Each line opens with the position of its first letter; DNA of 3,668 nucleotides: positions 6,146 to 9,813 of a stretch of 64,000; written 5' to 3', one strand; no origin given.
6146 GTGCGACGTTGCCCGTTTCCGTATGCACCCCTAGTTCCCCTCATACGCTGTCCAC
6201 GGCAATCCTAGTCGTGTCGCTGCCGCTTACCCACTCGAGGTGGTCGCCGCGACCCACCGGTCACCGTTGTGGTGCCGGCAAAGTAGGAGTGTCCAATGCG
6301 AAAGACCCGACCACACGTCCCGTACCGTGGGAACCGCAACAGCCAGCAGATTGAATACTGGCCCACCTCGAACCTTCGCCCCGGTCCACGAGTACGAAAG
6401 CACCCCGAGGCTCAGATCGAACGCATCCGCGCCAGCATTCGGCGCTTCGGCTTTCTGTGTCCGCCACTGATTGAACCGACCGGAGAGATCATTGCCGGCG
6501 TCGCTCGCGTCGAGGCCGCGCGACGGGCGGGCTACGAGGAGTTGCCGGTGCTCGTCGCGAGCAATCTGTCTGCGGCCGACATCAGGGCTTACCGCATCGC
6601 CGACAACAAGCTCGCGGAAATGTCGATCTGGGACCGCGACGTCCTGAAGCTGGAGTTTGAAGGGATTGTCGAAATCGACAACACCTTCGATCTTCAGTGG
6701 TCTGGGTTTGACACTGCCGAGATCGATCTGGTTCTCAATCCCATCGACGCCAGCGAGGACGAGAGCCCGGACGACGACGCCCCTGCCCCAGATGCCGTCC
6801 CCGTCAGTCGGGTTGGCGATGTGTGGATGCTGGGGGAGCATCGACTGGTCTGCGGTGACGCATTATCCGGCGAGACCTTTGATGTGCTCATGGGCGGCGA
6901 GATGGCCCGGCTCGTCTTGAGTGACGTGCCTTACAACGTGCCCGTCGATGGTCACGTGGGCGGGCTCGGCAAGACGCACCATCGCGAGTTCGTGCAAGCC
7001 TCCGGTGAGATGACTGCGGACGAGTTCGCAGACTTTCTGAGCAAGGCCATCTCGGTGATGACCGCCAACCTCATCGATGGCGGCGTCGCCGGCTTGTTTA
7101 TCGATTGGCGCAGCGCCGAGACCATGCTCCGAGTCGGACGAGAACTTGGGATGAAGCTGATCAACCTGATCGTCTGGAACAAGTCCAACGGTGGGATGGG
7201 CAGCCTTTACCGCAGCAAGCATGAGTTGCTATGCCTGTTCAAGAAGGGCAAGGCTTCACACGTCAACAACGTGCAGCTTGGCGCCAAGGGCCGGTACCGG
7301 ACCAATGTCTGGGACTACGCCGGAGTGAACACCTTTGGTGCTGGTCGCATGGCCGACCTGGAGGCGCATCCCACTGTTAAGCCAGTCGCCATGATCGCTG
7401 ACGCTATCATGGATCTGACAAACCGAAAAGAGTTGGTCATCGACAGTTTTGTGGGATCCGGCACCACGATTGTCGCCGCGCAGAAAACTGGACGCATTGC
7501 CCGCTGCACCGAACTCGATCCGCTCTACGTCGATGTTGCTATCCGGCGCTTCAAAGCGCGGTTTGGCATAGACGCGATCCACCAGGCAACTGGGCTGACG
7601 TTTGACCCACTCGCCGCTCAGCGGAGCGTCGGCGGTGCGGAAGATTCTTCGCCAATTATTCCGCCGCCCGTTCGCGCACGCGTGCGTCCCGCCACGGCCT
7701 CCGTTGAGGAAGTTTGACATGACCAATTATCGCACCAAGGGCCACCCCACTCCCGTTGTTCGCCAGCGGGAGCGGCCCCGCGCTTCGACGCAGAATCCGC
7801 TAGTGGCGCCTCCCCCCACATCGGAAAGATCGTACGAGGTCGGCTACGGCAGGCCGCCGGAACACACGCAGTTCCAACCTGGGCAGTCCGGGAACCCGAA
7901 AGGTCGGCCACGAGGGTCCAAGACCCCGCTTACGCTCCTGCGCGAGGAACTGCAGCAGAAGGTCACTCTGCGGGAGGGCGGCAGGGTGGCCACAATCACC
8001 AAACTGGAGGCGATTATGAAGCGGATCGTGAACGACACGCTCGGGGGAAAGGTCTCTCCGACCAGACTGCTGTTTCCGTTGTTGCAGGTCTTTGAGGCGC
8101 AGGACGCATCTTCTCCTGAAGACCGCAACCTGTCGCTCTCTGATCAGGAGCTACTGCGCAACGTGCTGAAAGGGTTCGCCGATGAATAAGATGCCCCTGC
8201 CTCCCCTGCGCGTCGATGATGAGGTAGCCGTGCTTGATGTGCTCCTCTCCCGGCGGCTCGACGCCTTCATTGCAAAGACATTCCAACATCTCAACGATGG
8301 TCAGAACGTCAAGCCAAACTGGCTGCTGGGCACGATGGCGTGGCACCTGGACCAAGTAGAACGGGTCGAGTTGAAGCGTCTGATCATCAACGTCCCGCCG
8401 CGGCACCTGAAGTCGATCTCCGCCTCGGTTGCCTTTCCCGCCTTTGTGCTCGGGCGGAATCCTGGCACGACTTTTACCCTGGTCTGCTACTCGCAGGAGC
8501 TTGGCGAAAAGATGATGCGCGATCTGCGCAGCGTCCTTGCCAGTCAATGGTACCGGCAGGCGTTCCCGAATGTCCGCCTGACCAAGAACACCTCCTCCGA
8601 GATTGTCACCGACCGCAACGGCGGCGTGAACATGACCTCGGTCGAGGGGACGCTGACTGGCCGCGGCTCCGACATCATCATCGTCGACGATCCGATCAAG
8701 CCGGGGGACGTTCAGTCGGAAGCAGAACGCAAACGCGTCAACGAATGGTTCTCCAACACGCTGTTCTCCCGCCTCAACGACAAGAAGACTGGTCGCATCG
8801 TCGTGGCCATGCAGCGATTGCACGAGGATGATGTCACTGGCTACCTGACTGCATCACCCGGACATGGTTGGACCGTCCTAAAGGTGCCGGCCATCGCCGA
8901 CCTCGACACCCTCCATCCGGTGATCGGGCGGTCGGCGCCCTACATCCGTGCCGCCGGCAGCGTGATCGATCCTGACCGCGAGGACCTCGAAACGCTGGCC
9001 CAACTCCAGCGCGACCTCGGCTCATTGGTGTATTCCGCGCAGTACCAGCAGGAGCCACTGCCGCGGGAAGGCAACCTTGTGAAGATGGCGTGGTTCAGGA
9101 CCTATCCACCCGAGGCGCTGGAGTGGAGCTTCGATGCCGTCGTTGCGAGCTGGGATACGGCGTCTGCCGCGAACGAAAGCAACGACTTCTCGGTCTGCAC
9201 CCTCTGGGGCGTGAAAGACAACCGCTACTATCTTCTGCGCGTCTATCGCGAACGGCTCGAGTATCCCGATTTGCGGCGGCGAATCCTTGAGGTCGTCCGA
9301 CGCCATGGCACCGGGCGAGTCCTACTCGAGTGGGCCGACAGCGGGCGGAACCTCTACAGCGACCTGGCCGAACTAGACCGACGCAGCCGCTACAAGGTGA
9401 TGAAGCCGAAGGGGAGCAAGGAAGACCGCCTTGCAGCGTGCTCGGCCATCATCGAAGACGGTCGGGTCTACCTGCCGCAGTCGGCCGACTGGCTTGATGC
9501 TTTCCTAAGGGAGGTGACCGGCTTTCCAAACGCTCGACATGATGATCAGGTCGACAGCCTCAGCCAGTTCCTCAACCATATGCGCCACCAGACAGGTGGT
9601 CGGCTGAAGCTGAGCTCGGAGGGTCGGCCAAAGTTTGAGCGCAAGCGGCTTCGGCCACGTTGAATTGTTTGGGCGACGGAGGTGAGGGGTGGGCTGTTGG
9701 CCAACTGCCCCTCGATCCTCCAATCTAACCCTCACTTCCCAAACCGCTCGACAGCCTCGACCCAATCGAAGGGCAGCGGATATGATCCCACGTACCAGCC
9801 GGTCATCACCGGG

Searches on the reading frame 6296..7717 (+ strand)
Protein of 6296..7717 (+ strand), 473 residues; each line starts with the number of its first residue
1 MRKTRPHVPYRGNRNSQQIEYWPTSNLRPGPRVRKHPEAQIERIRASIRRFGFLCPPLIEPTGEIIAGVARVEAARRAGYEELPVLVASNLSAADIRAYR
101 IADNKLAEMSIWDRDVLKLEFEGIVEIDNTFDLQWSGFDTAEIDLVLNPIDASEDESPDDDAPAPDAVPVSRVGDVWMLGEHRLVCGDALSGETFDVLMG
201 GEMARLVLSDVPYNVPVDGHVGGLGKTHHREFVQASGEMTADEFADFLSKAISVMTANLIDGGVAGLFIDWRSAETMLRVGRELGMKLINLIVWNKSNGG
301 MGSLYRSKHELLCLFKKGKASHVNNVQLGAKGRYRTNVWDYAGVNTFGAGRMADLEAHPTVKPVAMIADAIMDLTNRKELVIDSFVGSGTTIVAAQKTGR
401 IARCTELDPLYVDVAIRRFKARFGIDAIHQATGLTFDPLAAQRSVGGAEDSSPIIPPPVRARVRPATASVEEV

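Call 94: search_protein_families(library=pfam, proteins=[window:6296-7717:+], max_evalue=0.001)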
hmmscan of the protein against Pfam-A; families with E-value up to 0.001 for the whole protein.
window:6296-7717:+ (473 aa): 2 families
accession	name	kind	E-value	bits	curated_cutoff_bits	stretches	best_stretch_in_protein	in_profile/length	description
PF01555.25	N6_N4_Mtase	-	5e-27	95.7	26.7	1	205-416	2-220/221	DNA methylase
PF02195.25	ParB_N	-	9.3e-05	22.8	26.3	1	31-93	18-82/95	ParB N-terminal domain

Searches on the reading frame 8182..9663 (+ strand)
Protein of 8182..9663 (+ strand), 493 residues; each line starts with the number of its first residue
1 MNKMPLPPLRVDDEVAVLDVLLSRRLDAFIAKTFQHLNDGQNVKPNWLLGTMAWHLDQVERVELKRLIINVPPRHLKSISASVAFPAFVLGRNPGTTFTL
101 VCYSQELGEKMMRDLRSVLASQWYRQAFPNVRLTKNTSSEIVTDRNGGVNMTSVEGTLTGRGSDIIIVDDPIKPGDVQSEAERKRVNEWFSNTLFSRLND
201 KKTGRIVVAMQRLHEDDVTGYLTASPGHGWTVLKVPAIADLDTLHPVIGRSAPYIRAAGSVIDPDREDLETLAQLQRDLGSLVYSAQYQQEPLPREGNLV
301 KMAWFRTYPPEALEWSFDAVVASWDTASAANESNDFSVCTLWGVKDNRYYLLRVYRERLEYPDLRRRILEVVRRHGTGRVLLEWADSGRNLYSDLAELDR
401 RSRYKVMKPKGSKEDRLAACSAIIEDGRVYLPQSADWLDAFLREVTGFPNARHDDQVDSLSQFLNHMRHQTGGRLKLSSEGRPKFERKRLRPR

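Call 94: search_protein_families(library=pfam, proteins=[window:8182-9663:+], max_evalue=0.001)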
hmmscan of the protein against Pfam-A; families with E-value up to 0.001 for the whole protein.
window:8182-9663:+ (493 aa): 1 family
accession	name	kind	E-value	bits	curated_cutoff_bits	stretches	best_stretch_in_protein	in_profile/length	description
PF17289.8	Terminase_6C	-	7.3e-17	62.2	22.6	1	323-466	2-154/155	Terminase RNaseH-like domain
